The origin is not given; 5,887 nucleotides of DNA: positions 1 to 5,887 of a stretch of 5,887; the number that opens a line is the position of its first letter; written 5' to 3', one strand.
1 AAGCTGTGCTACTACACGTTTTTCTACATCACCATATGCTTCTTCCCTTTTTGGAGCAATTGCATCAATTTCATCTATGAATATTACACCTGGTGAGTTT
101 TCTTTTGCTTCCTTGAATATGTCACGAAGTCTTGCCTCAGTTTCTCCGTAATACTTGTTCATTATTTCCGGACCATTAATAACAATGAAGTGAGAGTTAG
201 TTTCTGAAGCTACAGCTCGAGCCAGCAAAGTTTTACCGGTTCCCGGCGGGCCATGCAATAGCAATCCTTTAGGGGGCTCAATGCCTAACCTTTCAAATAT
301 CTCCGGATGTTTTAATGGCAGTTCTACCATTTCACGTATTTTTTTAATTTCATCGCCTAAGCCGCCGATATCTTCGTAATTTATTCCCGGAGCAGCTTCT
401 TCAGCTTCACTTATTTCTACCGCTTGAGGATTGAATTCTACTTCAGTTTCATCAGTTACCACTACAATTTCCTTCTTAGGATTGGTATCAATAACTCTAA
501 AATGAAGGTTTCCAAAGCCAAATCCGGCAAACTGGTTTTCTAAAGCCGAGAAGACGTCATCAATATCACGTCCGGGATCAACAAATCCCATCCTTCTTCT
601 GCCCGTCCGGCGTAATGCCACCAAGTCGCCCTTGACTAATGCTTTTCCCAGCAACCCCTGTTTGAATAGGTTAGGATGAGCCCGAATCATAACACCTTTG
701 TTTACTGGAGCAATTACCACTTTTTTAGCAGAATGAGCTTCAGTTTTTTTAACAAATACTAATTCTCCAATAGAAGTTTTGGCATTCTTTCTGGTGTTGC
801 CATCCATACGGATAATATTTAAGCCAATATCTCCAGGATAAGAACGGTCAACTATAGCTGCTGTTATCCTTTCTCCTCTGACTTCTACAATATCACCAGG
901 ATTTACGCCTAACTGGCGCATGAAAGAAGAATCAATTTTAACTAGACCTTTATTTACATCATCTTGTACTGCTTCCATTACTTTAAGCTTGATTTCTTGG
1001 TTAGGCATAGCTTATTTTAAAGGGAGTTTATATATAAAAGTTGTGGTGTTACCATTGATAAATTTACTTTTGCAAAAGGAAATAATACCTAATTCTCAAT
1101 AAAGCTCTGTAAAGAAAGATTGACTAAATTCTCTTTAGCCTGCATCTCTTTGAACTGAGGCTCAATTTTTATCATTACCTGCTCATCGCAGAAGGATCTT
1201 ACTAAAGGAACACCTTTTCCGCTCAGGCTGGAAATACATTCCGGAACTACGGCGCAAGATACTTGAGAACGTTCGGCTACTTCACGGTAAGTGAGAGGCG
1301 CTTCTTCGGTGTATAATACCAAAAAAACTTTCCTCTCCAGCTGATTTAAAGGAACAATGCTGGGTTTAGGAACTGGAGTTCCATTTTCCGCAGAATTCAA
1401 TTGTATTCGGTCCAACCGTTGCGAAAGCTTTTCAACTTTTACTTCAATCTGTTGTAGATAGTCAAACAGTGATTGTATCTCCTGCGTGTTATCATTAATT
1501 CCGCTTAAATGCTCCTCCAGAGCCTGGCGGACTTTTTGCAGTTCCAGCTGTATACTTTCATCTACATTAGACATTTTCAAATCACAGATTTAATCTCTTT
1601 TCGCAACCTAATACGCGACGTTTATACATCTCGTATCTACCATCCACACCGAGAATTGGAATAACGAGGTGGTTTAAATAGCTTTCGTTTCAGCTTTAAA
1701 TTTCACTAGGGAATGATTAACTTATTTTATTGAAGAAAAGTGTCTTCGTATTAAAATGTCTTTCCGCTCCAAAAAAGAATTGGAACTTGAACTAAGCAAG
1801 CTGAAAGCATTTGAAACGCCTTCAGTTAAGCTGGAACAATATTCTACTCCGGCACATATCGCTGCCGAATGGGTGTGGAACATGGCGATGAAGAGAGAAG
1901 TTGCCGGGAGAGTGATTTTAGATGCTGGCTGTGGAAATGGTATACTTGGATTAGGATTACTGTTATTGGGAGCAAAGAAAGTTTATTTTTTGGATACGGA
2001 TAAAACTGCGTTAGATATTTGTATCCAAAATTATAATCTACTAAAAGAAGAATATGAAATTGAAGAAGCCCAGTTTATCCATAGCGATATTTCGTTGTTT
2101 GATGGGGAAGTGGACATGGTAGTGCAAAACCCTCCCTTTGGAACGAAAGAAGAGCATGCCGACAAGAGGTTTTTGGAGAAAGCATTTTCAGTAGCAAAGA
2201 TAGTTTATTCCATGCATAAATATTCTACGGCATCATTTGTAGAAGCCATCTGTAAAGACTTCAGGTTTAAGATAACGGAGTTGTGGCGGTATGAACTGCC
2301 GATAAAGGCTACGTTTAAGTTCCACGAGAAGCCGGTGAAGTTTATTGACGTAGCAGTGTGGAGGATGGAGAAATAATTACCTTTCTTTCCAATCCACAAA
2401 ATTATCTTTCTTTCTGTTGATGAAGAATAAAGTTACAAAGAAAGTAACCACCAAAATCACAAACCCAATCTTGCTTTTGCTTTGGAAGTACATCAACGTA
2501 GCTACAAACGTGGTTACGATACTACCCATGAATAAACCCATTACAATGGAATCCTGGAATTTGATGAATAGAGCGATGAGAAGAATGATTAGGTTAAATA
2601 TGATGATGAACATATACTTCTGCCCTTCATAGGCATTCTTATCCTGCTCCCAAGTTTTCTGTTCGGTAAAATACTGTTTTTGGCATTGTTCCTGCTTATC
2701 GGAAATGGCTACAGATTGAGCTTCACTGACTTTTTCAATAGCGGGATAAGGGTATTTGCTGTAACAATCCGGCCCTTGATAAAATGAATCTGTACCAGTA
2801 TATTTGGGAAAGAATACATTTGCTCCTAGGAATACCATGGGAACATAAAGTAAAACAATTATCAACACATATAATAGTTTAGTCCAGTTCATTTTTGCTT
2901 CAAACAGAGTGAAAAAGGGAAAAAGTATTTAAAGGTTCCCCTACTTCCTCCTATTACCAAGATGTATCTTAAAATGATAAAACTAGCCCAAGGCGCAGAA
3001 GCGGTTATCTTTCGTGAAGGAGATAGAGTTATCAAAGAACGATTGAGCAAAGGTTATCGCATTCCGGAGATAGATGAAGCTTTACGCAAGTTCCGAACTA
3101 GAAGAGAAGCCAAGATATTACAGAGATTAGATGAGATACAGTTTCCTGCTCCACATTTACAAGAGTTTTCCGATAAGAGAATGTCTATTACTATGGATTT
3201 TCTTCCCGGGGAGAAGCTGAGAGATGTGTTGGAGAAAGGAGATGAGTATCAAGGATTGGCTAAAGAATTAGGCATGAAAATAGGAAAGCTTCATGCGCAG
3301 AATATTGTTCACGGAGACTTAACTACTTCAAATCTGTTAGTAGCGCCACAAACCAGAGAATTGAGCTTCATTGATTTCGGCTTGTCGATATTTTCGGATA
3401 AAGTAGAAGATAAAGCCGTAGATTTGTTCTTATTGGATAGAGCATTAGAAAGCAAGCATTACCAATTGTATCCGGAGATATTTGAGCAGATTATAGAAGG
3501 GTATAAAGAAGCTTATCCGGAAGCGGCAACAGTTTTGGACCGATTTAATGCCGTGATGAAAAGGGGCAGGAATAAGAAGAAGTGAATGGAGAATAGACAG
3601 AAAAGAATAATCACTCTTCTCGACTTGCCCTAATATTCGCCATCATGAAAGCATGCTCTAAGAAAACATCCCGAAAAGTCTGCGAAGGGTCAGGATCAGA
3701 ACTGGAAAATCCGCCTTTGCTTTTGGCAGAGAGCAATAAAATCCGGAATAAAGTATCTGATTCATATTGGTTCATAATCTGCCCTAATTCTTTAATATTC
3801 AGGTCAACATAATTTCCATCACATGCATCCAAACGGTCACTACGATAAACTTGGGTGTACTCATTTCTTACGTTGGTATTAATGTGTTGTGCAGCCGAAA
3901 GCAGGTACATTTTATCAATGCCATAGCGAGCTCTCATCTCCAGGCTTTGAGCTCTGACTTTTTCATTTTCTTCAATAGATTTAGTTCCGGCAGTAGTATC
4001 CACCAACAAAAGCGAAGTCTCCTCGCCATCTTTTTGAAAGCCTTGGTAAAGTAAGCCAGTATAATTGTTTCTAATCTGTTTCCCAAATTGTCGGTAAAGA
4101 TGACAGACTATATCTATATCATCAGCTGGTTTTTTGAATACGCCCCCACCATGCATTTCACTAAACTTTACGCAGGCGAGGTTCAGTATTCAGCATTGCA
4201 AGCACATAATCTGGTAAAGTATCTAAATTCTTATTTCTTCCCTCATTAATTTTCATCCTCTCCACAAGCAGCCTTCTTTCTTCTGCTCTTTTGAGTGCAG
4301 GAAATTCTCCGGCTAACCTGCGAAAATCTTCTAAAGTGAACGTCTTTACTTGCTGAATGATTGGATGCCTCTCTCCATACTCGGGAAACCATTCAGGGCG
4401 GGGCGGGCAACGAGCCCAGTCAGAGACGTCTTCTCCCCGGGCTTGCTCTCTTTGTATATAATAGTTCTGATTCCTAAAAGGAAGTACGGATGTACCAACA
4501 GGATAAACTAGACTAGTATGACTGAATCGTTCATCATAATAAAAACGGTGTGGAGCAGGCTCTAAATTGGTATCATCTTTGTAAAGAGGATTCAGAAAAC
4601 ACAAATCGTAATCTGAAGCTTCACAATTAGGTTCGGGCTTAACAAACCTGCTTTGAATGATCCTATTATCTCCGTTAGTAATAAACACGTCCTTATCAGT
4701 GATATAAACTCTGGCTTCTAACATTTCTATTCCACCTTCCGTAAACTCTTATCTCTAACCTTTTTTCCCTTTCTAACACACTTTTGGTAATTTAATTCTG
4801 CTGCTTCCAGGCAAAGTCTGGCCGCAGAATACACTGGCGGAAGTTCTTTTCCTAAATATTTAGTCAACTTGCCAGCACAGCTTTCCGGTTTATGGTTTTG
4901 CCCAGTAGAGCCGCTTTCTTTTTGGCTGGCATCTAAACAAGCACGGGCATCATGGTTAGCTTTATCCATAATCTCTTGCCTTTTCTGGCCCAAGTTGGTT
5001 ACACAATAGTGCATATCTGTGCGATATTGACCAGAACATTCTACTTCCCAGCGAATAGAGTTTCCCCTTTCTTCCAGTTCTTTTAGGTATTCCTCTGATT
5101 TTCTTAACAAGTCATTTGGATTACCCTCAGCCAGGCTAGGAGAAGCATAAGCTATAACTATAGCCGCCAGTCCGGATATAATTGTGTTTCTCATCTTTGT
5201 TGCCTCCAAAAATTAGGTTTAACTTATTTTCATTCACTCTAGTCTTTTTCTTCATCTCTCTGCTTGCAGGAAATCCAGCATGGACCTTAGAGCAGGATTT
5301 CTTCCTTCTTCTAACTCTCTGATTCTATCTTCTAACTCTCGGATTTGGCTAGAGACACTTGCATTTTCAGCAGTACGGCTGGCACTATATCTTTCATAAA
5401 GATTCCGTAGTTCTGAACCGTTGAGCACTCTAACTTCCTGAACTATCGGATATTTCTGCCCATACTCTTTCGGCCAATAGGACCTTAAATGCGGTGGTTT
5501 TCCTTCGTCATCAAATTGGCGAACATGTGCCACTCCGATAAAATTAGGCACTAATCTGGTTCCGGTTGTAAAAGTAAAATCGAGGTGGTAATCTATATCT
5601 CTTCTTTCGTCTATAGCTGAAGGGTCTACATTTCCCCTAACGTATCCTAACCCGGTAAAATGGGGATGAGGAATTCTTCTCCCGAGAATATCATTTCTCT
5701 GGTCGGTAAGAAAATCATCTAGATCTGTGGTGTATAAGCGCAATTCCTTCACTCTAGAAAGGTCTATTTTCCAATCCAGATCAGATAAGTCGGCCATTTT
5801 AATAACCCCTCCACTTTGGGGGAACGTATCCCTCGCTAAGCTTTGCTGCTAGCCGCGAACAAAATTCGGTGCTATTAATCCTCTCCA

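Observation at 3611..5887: Tightly coupled minus-strand operon of four (possibly five or more) unassignable genes next to core housekeeping genes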

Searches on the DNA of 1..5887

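Call 73: search_rna_families(source=window, threshold=gathering)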
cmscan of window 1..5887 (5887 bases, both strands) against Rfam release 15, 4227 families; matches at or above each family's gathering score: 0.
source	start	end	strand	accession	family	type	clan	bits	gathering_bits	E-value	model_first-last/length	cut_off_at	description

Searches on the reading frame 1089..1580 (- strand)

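Call 4: search_protein_families(library=pfam, proteins=[window:1089-1580:-], max_evalue=1)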
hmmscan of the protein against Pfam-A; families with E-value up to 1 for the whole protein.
window:1089-1580:- (163 aa): 17 families
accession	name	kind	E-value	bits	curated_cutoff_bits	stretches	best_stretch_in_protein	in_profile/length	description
PF01978.25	TrmB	-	0.00015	22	25.6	1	78-124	6-51/68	Sugar-specific transcriptional regulator TrmB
PF24164.1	TMP_N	-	0.0017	19.3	27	1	13-64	24-75/82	Tape measure protein N-terminal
PF12795.12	MscS_porin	-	0.0023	18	34.4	1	11-84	16-86/238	Mechanosensitive ion channel porin domain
PF18595.6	Nuf2_DHR10-like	-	0.011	16.2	28.4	1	13-62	13-62/117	Nuf2, DHR10-like domain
PF04545.22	Sigma70_r4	-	0.016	15.1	24.1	1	78-108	5-33/50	Sigma-70, region 4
PF18219.6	SidC_N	-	0.034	13.5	25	1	3-69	53-119/465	SidC N-terminal domain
PF10046.14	BLOC1_2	-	0.046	14.5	33.4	1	13-55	38-80/96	Biogenesis of lysosome-related organelles complex-1 subunit 2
PF05531.17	NPV_P10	-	0.055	14.4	29.8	1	15-60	18-62/75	Nucleopolyhedrovirus P10 protein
PF04871.18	Uso1_p115_C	-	0.067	13.9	28.4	1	7-57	48-98/121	Uso1 / p115 like vesicle tethering protein, C terminal region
PF07400.16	IL11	-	0.13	12.2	25.8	1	19-78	74-134/170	Interleukin 11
PF00261.25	Tropomyosin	-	0.15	11.9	38.6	1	8-60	16-68/242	Tropomyosin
PF02682.21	CT_C_D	-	0.16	12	22.1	1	5-72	18-86/202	Carboxyltransferase domain, subdomain C and D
PF01719.23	Rep_OBD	-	0.18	12.4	24.6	0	82-113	6-37/121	Plasmid replication protein, origin binding domain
PF13723.12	Ketoacyl-synt_2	-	0.2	11.7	25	1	78-114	126-162/223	Beta-ketoacyl synthase, N-terminal domain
PF07889.17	DUF1664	-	0.23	12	34.6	1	3-60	68-121/124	Protein of unknown function (DUF1664)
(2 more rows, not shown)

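Call 7: search_protein_families(library=ncbifam, proteins=[window:1089-1580:-], max_evalue=1)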
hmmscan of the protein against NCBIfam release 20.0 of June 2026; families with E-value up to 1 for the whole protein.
window:1089-1580:- (163 aa): 5 families
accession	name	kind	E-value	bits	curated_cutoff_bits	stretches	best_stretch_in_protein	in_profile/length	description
NF053606.1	Sta1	subfamily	0.042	14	80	1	78-124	18-63/100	Sta1 family transcriptional regulator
NF033885.1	conj_TraP_IncI1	equivalog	0.044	13.5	135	1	7-63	88-144/217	conjugal transfer protein TraP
NF038218.1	IcmG_DotF_IVB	equivalog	0.059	13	200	1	6-62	132-188/266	type IVB secretion system protein IcmG/DotF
TIGR04211.1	SH3_and_anchor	equivalog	0.17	11.4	65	1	8-64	69-125/198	TIGR04211 family SH3 domain-containing protein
NF047515.1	SpiroCoCo_C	equivalog_domain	0.26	10.4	125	1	13-60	146-193/313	SpiroCoCo family coiled-coil protein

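Call 70: search_protein_families(library=pfam, proteins=[P0031, P0034, L022:2908-3804:-, L022:3910-4662:-, L022:755-1756:-], max_evalue=0.1)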
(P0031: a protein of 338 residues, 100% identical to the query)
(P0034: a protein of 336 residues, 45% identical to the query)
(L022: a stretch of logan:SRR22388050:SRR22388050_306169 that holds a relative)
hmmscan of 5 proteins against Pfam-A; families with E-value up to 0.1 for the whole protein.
P0031 (338 aa): 0 families

P0034 (336 aa): 2 families
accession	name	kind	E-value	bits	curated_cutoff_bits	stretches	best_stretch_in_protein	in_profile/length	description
PF20203.3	DUF6565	-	0.053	14.3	24.5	0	59-85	21-46/86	Domain of unknown function (DUF6565)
PF13387.12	Lnb_N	-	0.053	13.5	22.2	0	38-83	69-117/175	Lnb N-terminal periplasmic domain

L022:2908-3804:- (298 aa): 1 family
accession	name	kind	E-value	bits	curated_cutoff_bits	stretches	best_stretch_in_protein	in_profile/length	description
PF05754.19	DUF834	-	0.022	15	23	0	36-67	16-47/52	Domain of unknown function (DUF834)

L022:3910-4662:- (250 aa): 2 families
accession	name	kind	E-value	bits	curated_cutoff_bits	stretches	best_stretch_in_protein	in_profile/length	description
PF01978.25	TrmB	-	2.7e-14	53.2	25.6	1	7-74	1-67/68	Sugar-specific transcriptional regulator TrmB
PF08221.17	HTH_9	-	0.032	14.8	23.4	1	18-59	17-58/62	RNA polymerase III subunit RPC82 helix-turn-helix domain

L022:755-1756:- (333 aa): 1 family
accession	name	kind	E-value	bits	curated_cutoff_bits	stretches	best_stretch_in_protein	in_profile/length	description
PF02661.23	Fic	-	1.3e-22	80.9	24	1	172-268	2-93/93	Fic/DOC family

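Call 87: search_protein_families(library=padloc, proteins=[P0031, L022:2908-3804:-, L022:755-1756:-], max_evalue=0.1)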
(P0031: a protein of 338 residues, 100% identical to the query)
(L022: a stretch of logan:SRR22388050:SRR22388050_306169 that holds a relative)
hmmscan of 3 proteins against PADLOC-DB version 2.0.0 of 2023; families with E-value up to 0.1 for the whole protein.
P0031 (338 aa): 0 families

L022:2908-3804:- (298 aa): 2 families
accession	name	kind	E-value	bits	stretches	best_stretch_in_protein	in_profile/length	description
PDLC00790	Cyclase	-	0.016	12.5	1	47-98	30-80/310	oligonucleotide-cyclase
PDLC01978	CARF_m11--CARF_HEPNnew_CARF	-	0.045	10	1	31-80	5-54/750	-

L022:755-1756:- (333 aa): 9 families
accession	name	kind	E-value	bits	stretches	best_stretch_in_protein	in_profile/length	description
PDLC04840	PDC-S04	-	4.5e-36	122.7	1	116-310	14-216/227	-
PDLC04836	PDC-S04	-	3.2e-35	119.5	1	111-317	23-238/244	-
PDLC04837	PDC-S04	-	2.1e-32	110.3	1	107-304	19-219/234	-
PDLC03963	SoFic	-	1.2e-29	101.8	1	106-318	51-269/361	-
PDLC04966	PDC-S24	-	8.2e-13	46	1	169-275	229-343/497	-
PDLC04839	PDC-S04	-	2.6e-12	44.9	1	130-296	21-189/205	-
PDLC04838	PDC-S04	-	1.6e-07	29.3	1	195-291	87-184/209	-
PDLC04841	PDC-S04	-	9.8e-05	20.1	1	245-319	205-284/292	-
PDLC04842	PDC-S04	-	0.00022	19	1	246-294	108-156/202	-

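Call 88: search_protein_families(library=ncbifam, proteins=[P0031, L022:2908-3804:-], max_evalue=0.1)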
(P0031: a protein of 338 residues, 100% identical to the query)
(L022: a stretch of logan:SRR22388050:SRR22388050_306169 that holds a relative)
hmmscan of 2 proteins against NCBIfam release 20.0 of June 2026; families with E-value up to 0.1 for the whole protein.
P0031 (338 aa): 1 family
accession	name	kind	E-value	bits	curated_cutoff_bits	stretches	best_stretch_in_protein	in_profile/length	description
NF047759.1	LBF_1134_fam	equivalog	0.066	13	200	0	156-254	51-152/196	LBF_1134 family protein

L022:2908-3804:- (298 aa): 0 families

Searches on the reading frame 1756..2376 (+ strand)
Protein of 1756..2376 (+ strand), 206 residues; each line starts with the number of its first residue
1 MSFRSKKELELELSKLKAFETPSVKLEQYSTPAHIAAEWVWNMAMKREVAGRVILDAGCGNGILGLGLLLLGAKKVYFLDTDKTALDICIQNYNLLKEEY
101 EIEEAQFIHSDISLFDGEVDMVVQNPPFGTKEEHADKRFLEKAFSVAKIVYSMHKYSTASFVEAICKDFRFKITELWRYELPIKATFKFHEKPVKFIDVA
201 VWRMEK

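Call 4: search_protein_families(library=pfam, proteins=[window:1756-2376:+], max_evalue=1)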
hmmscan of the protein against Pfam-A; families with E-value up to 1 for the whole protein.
window:1756-2376:+ (206 aa): 16 families
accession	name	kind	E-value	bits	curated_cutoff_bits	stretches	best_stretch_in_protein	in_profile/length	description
PF05175.20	MTS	-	3.5e-12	46.7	23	1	48-143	30-126/170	Methyltransferase small domain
PF06325.19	PrmA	-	2.3e-10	40.9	22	1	50-125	161-233/296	Ribosomal protein L11 methyltransferase (PrmA)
PF03602.21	Cons_hypoth95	-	4e-09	36.8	24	1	40-141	32-137/182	Conserved hypothetical protein 95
PF13649.12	Methyltransf_25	-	8.3e-07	30.1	27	1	54-148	1-94/97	Methyltransferase domain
PF13847.12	Methyltransf_31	-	2e-06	28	27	1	51-172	4-129/145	Methyltransferase domain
PF02384.22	N6_Mtase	-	0.00018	21.4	20.4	1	28-142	27-153/311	N-6 DNA Methylase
PF01170.24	UPF0020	-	0.00037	20.7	22.3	1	75-135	78-140/197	RMKL-like, methyltransferase domain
PF08241.18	Methyltransf_11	-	0.00093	20.2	21.2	1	55-125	1-67/95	Methyltransferase domain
PF07669.17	Eco57I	-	0.007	16.9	25.3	1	91-147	44-105/171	Eco57I restriction-modification methylase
PF17569.7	DUF5475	-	0.12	13.2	25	1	75-108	18-51/81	Family of unknown function (DUF5475)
PF08003.17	Methyltransf_9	-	0.12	11.8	23.8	1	36-81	99-146/315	Protein of unknown function (DUF1698)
PF13679.12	Methyltransf_32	-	0.15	12.5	27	1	40-91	17-71/143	Methyltransferase domain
PF08242.18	Methyltransf_12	-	0.16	13.1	30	1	55-123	1-70/98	Methyltransferase domain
PF10294.15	Methyltransf_16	-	0.16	12.2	21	1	38-95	30-91/174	Lysine methyltransferase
PF11294.13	DUF3095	-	0.19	11.2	22.2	1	101-160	291-347/378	Protein of unknown function (DUF3095)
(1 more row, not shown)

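Call 70: search_protein_families(library=pfam, proteins=[P0031, P0034, L022:2908-3804:-, L022:3910-4662:-, L022:755-1756:-], max_evalue=0.1)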
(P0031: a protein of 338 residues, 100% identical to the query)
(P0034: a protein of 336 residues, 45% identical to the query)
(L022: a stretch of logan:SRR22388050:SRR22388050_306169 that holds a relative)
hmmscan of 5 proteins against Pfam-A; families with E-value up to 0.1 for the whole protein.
P0031 (338 aa): 0 families

P0034 (336 aa): 2 families
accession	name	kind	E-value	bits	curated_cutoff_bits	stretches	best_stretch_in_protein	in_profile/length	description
PF20203.3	DUF6565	-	0.053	14.3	24.5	0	59-85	21-46/86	Domain of unknown function (DUF6565)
PF13387.12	Lnb_N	-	0.053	13.5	22.2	0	38-83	69-117/175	Lnb N-terminal periplasmic domain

L022:2908-3804:- (298 aa): 1 family
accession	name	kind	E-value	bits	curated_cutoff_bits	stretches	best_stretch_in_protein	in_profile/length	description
PF05754.19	DUF834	-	0.022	15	23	0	36-67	16-47/52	Domain of unknown function (DUF834)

L022:3910-4662:- (250 aa): 2 families
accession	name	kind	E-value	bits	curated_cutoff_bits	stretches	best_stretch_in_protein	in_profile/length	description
PF01978.25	TrmB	-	2.7e-14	53.2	25.6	1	7-74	1-67/68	Sugar-specific transcriptional regulator TrmB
PF08221.17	HTH_9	-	0.032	14.8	23.4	1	18-59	17-58/62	RNA polymerase III subunit RPC82 helix-turn-helix domain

L022:755-1756:- (333 aa): 1 family
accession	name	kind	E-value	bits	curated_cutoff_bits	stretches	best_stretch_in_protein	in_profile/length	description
PF02661.23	Fic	-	1.3e-22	80.9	24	1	172-268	2-93/93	Fic/DOC family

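Call 87: search_protein_families(library=padloc, proteins=[P0031, L022:2908-3804:-, L022:755-1756:-], max_evalue=0.1)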
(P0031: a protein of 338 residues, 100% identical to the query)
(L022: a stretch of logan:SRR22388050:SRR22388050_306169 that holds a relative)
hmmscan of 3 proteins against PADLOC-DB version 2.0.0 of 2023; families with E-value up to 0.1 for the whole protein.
P0031 (338 aa): 0 families

L022:2908-3804:- (298 aa): 2 families
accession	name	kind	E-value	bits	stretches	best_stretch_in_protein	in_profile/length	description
PDLC00790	Cyclase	-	0.016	12.5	1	47-98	30-80/310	oligonucleotide-cyclase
PDLC01978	CARF_m11--CARF_HEPNnew_CARF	-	0.045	10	1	31-80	5-54/750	-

L022:755-1756:- (333 aa): 9 families
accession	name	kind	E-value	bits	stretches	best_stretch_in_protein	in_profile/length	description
PDLC04840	PDC-S04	-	4.5e-36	122.7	1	116-310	14-216/227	-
PDLC04836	PDC-S04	-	3.2e-35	119.5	1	111-317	23-238/244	-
PDLC04837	PDC-S04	-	2.1e-32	110.3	1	107-304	19-219/234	-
PDLC03963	SoFic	-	1.2e-29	101.8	1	106-318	51-269/361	-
PDLC04966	PDC-S24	-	8.2e-13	46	1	169-275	229-343/497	-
PDLC04839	PDC-S04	-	2.6e-12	44.9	1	130-296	21-189/205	-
PDLC04838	PDC-S04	-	1.6e-07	29.3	1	195-291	87-184/209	-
PDLC04841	PDC-S04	-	9.8e-05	20.1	1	245-319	205-284/292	-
PDLC04842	PDC-S04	-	0.00022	19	1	246-294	108-156/202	-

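Call 88: search_protein_families(library=ncbifam, proteins=[P0031, L022:2908-3804:-], max_evalue=0.1)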
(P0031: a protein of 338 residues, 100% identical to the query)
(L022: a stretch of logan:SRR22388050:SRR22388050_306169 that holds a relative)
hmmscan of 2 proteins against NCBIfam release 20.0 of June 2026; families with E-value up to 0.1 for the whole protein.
P0031 (338 aa): 1 family
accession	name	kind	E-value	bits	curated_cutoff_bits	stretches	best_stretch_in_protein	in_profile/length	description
NF047759.1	LBF_1134_fam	equivalog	0.066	13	200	0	156-254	51-152/196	LBF_1134 family protein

L022:2908-3804:- (298 aa): 0 families

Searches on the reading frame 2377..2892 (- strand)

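Call 4: search_protein_families(library=pfam, proteins=[window:2377-2892:-], max_evalue=1)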
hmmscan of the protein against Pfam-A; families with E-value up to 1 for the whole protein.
window:2377-2892:- (171 aa): 6 families
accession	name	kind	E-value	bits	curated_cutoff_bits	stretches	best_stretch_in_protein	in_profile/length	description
PF11833.13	CPP1-like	-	0.011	15.8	28.4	1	120-166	95-141/196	Protein CHAPERONE-LIKE PROTEIN OF POR1-like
PF24709.1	DUF7670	-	0.027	15.3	29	1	83-159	33-109/118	Domain of unknown function (DUF7670)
PF20185.3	DUF6548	-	0.15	12.3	27.3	1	53-110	104-159/164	Family of unknown function (DUF6548)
PF20088.4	DUF6480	-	0.29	11.5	25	0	79-110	40-71/78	Family of unknown function (DUF6480)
PF05975.17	EcsB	-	0.32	10.3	30.7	1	89-169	128-215/383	Bacterial ABC transporter protein EcsB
PF11298.13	DUF3099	-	0.74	10.4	23.2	0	91-134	18-63/72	Protein of unknown function (DUF3099)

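Call 7: search_protein_families(library=ncbifam, proteins=[window:2377-2892:-], max_evalue=1)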
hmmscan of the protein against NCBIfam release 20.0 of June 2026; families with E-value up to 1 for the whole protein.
window:2377-2892:- (171 aa): 2 families
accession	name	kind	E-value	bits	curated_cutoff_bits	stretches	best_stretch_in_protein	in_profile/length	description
NF033936.1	CuZnOut_SO0444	equivalog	0.021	13.9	300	1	57-151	145-236/351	SO_0444 family Cu/Zn efflux transporter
NF003425.0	PRK04897.1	equivalog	0.47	9.6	355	1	91-140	12-63/298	zinc metalloprotease HtpX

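Call 70: search_protein_families(library=pfam, proteins=[P0031, P0034, L022:2908-3804:-, L022:3910-4662:-, L022:755-1756:-], max_evalue=0.1)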
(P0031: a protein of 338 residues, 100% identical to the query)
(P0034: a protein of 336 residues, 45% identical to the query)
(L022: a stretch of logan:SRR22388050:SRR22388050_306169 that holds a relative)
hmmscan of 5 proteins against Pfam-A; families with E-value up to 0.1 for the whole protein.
P0031 (338 aa): 0 families

P0034 (336 aa): 2 families
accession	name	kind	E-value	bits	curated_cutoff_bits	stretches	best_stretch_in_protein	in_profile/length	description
PF20203.3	DUF6565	-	0.053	14.3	24.5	0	59-85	21-46/86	Domain of unknown function (DUF6565)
PF13387.12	Lnb_N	-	0.053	13.5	22.2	0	38-83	69-117/175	Lnb N-terminal periplasmic domain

L022:2908-3804:- (298 aa): 1 family
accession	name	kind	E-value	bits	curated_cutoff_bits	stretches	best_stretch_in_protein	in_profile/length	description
PF05754.19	DUF834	-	0.022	15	23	0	36-67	16-47/52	Domain of unknown function (DUF834)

L022:3910-4662:- (250 aa): 2 families
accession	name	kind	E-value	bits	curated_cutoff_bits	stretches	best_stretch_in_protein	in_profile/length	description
PF01978.25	TrmB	-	2.7e-14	53.2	25.6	1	7-74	1-67/68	Sugar-specific transcriptional regulator TrmB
PF08221.17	HTH_9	-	0.032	14.8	23.4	1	18-59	17-58/62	RNA polymerase III subunit RPC82 helix-turn-helix domain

L022:755-1756:- (333 aa): 1 family
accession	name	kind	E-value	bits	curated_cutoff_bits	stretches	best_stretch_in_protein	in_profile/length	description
PF02661.23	Fic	-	1.3e-22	80.9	24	1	172-268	2-93/93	Fic/DOC family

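Call 87: search_protein_families(library=padloc, proteins=[P0031, L022:2908-3804:-, L022:755-1756:-], max_evalue=0.1)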
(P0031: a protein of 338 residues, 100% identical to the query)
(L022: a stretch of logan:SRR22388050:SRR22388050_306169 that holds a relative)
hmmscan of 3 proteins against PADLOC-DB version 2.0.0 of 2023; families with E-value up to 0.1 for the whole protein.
P0031 (338 aa): 0 families

L022:2908-3804:- (298 aa): 2 families
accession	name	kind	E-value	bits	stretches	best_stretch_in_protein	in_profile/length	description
PDLC00790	Cyclase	-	0.016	12.5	1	47-98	30-80/310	oligonucleotide-cyclase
PDLC01978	CARF_m11--CARF_HEPNnew_CARF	-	0.045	10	1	31-80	5-54/750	-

L022:755-1756:- (333 aa): 9 families
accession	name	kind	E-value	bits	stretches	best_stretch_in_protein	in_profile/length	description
PDLC04840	PDC-S04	-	4.5e-36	122.7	1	116-310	14-216/227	-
PDLC04836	PDC-S04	-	3.2e-35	119.5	1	111-317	23-238/244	-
PDLC04837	PDC-S04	-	2.1e-32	110.3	1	107-304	19-219/234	-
PDLC03963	SoFic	-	1.2e-29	101.8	1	106-318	51-269/361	-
PDLC04966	PDC-S24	-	8.2e-13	46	1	169-275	229-343/497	-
PDLC04839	PDC-S04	-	2.6e-12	44.9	1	130-296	21-189/205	-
PDLC04838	PDC-S04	-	1.6e-07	29.3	1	195-291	87-184/209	-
PDLC04841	PDC-S04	-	9.8e-05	20.1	1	245-319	205-284/292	-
PDLC04842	PDC-S04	-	0.00022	19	1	246-294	108-156/202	-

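Call 88: search_protein_families(library=ncbifam, proteins=[P0031, L022:2908-3804:-], max_evalue=0.1)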
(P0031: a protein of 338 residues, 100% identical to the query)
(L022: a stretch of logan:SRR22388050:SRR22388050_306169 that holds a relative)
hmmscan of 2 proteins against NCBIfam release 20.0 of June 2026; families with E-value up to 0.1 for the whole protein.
P0031 (338 aa): 1 family
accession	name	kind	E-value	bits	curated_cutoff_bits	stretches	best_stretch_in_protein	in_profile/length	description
NF047759.1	LBF_1134_fam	equivalog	0.066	13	200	0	156-254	51-152/196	LBF_1134 family protein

L022:2908-3804:- (298 aa): 0 families
